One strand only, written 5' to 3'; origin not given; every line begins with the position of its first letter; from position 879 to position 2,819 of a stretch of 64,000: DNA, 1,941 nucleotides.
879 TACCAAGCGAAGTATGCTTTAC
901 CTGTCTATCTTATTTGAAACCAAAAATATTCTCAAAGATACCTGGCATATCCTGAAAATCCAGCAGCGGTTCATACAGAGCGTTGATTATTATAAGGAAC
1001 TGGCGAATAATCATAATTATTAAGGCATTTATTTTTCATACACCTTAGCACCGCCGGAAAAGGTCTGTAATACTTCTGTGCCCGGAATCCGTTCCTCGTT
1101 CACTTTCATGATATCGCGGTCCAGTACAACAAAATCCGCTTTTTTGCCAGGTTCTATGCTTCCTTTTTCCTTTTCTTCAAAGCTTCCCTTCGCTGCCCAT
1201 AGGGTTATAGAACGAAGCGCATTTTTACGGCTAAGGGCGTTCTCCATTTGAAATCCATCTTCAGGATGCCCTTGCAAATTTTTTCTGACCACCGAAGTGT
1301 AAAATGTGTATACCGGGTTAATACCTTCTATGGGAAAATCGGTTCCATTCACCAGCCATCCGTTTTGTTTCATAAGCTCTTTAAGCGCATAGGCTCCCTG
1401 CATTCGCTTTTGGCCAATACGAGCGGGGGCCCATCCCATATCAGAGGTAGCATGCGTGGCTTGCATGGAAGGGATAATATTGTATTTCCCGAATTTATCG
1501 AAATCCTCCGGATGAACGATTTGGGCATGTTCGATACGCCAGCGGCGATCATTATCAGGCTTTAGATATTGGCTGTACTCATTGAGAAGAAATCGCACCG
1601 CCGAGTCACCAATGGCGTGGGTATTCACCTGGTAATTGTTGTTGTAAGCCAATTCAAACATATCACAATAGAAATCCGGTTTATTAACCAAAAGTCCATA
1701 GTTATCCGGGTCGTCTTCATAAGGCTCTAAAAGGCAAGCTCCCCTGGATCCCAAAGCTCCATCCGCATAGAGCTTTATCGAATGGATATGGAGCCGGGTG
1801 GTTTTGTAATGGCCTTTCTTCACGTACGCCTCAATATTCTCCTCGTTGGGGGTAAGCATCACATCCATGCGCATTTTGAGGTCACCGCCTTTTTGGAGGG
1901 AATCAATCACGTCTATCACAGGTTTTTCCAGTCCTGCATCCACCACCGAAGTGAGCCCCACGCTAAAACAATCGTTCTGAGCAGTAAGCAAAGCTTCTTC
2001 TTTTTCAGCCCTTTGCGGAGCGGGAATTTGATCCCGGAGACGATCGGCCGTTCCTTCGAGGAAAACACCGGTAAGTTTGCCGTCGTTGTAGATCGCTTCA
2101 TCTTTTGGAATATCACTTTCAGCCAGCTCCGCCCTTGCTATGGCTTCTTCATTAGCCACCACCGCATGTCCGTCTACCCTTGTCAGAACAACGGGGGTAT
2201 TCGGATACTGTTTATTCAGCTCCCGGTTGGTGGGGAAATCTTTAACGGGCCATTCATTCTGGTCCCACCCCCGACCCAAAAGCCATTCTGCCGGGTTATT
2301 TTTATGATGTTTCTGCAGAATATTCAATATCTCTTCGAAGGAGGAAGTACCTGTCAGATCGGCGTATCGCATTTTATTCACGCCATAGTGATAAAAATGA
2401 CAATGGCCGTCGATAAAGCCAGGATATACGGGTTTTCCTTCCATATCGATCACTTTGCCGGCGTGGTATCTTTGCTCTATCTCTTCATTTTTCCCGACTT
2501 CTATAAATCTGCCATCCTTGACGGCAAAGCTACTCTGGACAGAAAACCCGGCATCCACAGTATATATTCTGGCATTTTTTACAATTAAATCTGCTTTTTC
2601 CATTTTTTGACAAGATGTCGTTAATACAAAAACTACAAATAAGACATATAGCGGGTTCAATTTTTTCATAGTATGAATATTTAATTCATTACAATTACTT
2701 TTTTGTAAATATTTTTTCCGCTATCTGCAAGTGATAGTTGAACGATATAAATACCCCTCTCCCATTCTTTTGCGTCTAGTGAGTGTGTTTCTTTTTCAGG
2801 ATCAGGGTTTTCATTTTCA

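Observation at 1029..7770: B12-riboswitch operon extends beyond BtuFCD into a T9SS-secreted EEP enzyme and a lipoprotein amidohydrolase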

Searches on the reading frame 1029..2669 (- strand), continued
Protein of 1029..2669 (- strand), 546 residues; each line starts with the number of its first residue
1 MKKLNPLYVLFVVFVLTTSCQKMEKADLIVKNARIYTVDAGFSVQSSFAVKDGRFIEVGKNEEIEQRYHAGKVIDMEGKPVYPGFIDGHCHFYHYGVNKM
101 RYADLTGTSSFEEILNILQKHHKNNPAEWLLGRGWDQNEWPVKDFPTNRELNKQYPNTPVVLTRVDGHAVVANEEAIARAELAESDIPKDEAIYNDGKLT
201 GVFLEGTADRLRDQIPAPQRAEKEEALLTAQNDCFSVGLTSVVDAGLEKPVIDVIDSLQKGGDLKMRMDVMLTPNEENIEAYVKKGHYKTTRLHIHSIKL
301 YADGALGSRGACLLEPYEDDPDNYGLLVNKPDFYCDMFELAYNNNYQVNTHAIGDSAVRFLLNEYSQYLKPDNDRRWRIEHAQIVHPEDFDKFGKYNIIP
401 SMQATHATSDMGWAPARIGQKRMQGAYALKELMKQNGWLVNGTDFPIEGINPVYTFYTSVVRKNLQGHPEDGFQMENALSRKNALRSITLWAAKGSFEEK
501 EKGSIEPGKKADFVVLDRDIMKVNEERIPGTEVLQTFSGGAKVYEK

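Call 27: find_encoding_contigs(protein=P0185, flank=7000, max_places=2)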
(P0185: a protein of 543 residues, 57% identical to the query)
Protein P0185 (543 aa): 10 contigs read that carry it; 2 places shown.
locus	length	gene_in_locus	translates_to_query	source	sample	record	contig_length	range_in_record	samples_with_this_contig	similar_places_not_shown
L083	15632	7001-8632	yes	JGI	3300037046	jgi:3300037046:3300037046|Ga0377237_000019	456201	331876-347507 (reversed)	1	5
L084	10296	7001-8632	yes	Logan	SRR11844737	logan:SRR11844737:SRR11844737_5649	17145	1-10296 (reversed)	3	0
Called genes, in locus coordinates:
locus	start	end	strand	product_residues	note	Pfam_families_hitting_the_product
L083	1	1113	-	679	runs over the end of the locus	PF00270:DEAD (faint), PF04851:ResIII, PF17757:UvrB_inter, PF27431:UvrB_3rd, PF00271:Helicase_C, PF12344:UvrB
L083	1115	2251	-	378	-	PF28535:DUF8431, PF03372:Exo_endo_phos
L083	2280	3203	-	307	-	PF01694:Rhomboid, PF20216:DUF6576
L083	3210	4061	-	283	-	PF08551:DUF1751 (weak), PF01694:Rhomboid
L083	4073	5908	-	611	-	PF02518:HATPase_c (weak), PF13589:HATPase_c_3, PF01119:DNA_mis_repair, PF08676:MutL_C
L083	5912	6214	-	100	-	-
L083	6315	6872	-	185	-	PF20221:DUF6580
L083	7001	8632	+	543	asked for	PF07969:Amidohydro_3, PF01979:Amidohydro_1 (weak)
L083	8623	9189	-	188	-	PF01966:HD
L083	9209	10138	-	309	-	PF12146:Hydrolase_4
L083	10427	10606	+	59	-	-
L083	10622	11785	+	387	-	PF10509:GalKase_gal_bdg, PF00288:GHMP_kinases_N, PF08544:GHMP_kinases_C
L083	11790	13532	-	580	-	-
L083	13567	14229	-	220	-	PF01168:Ala_racemase_N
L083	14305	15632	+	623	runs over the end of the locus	PF00884:Sulfatase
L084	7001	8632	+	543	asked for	PF07969:Amidohydro_3, PF01979:Amidohydro_1 (weak)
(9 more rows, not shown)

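Call 31: find_encoding_contigs(protein=P0149, flank=7000, max_places=1)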
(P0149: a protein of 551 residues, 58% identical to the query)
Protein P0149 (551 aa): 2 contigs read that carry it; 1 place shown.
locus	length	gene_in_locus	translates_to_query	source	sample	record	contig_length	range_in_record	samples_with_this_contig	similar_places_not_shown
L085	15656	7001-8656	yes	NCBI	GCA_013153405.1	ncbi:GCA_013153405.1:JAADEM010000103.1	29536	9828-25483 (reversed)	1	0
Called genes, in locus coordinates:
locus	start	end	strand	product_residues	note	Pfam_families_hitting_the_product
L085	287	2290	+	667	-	PF02689:Herpes_Helicase (faint), PF05970:PIF1, PF13245:AAA_19, PF13604:AAA_30, PF13538:UvrD_C_2 (weak), PF07719:TPR_2 (faint), PF13424:TPR_12 (faint), PF13414:TPR_11 (weak), +6 more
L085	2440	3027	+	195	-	PF08534:Redoxin, PF00578:AhpC-TSA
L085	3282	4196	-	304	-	PF23023:Anti-Pycsar_Apyc1, PF13691:Lactamase_B_4 (weak), PF00753:Lactamase_B, PF12706:Lactamase_B_2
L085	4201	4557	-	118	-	PF01740:STAS, PF13466:STAS_2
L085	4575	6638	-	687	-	PF00575:S1 (weak), PF21710:Spt6_S1 (faint), PF23459:S1_RRP5 (faint), PF00575:S1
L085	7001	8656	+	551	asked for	PF07969:Amidohydro_3, PF01979:Amidohydro_1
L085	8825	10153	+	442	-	PF02558:ApbA (faint), PF03446:NAD_binding_2 (faint), PF03721:UDPG_MGDP_dh_N, PF00984:UDPG_MGDP_dh, PF03720:UDPG_MGDP_dh_C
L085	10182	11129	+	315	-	PF01073:3Beta_HSD, PF01370:Epimerase, PF02719:Polysacc_synt_2 (faint), PF04321:RmlD_sub_bind, PF16363:GDP_Man_Dehyd, PF07993:NAD_binding_4 (weak)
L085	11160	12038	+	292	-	PF00483:NTP_transferase, PF12804:NTP_transf_3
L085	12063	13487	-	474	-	PF05970:PIF1, PF13245:AAA_19, PF13604:AAA_30, PF00004:AAA (weak), PF13538:UvrD_C_2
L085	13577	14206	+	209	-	-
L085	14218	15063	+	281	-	PF12864:DUF3822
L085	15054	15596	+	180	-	PF03602:Cons_hypoth95, PF05175:MTS (weak), PF01564:Spermine_synth (weak), PF09445:Methyltransf_15 (weak), PF13847:Methyltransf_31 (weak)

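Call 32: find_encoding_contigs(protein=P0157, flank=7000, max_places=1)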
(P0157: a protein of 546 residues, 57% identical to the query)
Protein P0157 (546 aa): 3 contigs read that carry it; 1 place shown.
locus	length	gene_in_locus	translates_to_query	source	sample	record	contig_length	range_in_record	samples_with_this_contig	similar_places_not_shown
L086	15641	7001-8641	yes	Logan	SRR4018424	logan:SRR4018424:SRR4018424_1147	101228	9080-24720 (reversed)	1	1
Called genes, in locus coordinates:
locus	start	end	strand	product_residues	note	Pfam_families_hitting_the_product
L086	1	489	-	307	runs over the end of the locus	PF01694:Rhomboid, PF20216:DUF6576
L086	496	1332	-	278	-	PF01694:Rhomboid, PF08551:DUF1751, PF01694:Rhomboid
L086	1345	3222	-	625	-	PF02518:HATPase_c (weak), PF13589:HATPase_c_3, PF01119:DNA_mis_repair, PF08676:MutL_C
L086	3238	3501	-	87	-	-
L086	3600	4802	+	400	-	PF01497:Peripla_BP_2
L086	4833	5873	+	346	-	PF01032:FecCD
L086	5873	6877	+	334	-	PF00005:ABC_tran, PF02463:SMC_N (faint), PF13304:AAA_21 (weak)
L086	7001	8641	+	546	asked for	PF07969:Amidohydro_3, PF01979:Amidohydro_1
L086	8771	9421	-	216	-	PF00293:NUDIX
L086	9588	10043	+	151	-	-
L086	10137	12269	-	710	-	PF07694:5TM-5TMR_LYT, PF00989:PAS, PF08448:PAS_4, PF13426:PAS_9, PF08447:PAS_3 (weak), PF00512:HisKA, PF02518:HATPase_c, PF00072:Response_reg, +1 more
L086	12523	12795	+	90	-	PF02617:ClpS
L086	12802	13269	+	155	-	PF24961:NfeD_membrane (weak), PF01957:NfeD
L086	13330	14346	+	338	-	PF12127:FloA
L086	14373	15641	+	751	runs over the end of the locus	PF13328:HD_4, PF04607:RelA_SpoT, PF02824:TGS, PF19296:RelA_AH (weak), PF28438:RelA_RIS, PF13291:ACT_4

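Call 38: search_solved_structures(query=window:1029-2669:-, max_evalue=0.00001)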
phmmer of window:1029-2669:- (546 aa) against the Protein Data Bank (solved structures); distinct sequences matched with E-value up to 0.00001: 3.
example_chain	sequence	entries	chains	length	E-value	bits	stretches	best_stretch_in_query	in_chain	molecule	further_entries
3igh_X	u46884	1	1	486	4.6e-49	170.8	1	32-525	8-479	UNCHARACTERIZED METAL-DEPENDENT HYDROLASE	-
3icj_A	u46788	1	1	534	2.9e-42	148.4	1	32-523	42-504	uncharacterized metal-dependent hydrolase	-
3ooq_A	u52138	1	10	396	4.3e-06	29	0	28-94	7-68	amidohydrolase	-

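Call 79: find_encoding_contigs(protein=P0158, flank=6000, max_places=1)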
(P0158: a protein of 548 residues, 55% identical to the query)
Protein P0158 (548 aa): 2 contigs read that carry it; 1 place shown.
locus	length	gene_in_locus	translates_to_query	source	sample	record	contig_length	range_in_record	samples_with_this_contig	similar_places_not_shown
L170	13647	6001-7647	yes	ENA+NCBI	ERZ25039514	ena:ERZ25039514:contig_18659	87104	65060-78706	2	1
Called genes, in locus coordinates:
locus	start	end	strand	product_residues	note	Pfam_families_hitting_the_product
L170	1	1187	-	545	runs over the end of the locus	PF13088:BNR_2 (faint), PF24316:Tli3 (faint), PF15902:Sortilin-Vps10 (faint), PF02012:BNR (faint), PF18962:Por_Secre_tail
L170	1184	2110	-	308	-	PF01694:Rhomboid, PF20216:DUF6576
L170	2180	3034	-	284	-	PF08551:DUF1751, PF01694:Rhomboid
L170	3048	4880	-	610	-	PF02518:HATPase_c, PF13589:HATPase_c_3, PF01119:DNA_mis_repair, PF08676:MutL_C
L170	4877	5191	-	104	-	-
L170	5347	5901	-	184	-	PF20221:DUF6580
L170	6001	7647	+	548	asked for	PF07969:Amidohydro_3, PF01979:Amidohydro_1 (weak)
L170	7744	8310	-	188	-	PF01966:HD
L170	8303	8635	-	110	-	PF02641:DUF190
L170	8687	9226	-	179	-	-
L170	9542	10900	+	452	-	PF12838:Fer4_7, PF13484:Fer4_16 (weak)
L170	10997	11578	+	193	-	PF03352:Adenine_glyco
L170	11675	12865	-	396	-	PF00724:Oxidored_FMN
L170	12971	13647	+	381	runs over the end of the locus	PF10509:GalKase_gal_bdg, PF00288:GHMP_kinases_N, PF08544:GHMP_kinases_C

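Call 80: find_encoding_contigs(protein=P0174, flank=6000, max_places=1)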
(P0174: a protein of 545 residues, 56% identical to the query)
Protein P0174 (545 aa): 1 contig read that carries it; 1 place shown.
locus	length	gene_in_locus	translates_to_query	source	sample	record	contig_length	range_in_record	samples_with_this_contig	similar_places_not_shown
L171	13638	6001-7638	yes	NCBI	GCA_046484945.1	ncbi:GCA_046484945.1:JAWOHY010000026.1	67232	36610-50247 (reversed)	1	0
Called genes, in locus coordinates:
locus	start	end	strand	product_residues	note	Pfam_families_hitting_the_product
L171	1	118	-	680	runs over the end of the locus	PF00270:DEAD (faint), PF04851:ResIII, PF17757:UvrB_inter, PF27431:UvrB_3rd, PF00271:Helicase_C, PF12344:UvrB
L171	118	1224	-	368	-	PF28535:DUF8431, PF03372:Exo_endo_phos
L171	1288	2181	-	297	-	PF01694:Rhomboid, PF20216:DUF6576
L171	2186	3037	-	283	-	PF08551:DUF1751, PF01694:Rhomboid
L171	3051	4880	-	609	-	PF02518:HATPase_c, PF13589:HATPase_c_3, PF01119:DNA_mis_repair, PF08676:MutL_C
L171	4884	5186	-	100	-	-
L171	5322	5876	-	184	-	PF20221:DUF6580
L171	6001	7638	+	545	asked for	PF07969:Amidohydro_3, PF01979:Amidohydro_1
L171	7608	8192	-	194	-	PF01966:HD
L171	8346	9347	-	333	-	PF00561:Abhydrolase_1, PF12146:Hydrolase_4, PF12697:Abhydrolase_6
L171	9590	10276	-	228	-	PF02698:DUF218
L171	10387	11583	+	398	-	PF10509:GalKase_gal_bdg, PF00288:GHMP_kinases_N, PF08544:GHMP_kinases_C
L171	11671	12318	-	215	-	PF01168:Ala_racemase_N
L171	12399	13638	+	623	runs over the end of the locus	PF00884:Sulfatase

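Call 81: search_solved_structures(query=L171:5322-5876:-, max_evalue=10, show_alignments=1)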
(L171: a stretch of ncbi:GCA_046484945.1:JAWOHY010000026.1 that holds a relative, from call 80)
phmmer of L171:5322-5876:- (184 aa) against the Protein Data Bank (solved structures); distinct sequences matched with E-value up to 10: 0.

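Call 82: search_protein_families(library=ncbifam, proteins=[L171:5322-5876:-, L081:6327-6881:-, L171:4884-5186:-], max_evalue=0.01)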
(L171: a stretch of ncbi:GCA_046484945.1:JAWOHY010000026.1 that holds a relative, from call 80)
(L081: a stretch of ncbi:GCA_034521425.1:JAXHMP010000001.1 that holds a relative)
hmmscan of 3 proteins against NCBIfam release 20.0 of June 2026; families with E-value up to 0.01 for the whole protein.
L171:5322-5876:- (184 aa): 0 families

L081:6327-6881:- (184 aa): 0 families

L171:4884-5186:- (100 aa): 0 families

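Call 96: search_solved_structures(query=A8, max_evalue=10)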
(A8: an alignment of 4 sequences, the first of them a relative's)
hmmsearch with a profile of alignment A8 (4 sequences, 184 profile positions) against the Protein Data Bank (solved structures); distinct sequences matched with E-value up to 10: 0.

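Call 97: search_protein_families(library=pfam, proteins=[L171:5322-5876:-], max_evalue=10)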
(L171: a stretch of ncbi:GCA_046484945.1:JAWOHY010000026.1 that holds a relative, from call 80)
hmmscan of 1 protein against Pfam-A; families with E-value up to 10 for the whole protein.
L171:5322-5876:- (184 aa): 1 family
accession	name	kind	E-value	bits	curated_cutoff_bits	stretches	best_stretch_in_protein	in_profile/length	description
PF20221.3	DUF6580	-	1.5e-50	172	27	1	7-180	4-161/162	Family of unknown function (DUF6580)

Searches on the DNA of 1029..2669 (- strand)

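Call 33: search_rna_families(sources=[L081, L082, L083, L085, L086, L044], threshold=gathering)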
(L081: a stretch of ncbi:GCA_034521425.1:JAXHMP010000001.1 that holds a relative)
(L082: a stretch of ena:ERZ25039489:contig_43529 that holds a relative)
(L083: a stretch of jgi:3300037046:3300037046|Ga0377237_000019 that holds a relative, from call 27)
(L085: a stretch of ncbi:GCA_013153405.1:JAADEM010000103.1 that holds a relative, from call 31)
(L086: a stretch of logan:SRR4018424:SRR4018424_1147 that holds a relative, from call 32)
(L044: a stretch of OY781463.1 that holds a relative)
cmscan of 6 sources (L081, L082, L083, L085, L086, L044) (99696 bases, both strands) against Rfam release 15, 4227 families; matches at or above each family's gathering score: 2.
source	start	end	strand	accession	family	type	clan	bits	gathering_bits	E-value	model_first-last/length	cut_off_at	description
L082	10225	10298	-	RF00005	tRNA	Gene; tRNA;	CL00001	66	29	6.2e-12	1-71/71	no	tRNA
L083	10246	10319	-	RF00005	tRNA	Gene; tRNA;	CL00001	60.9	29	1.6e-10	1-71/71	no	tRNA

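Call 36: search_rna_families(source=L086, start=3100, end=4000, threshold=evalue, max_evalue=1)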
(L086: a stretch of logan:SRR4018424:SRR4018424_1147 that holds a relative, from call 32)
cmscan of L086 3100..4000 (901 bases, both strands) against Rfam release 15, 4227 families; matches with E-value up to 1: 0.
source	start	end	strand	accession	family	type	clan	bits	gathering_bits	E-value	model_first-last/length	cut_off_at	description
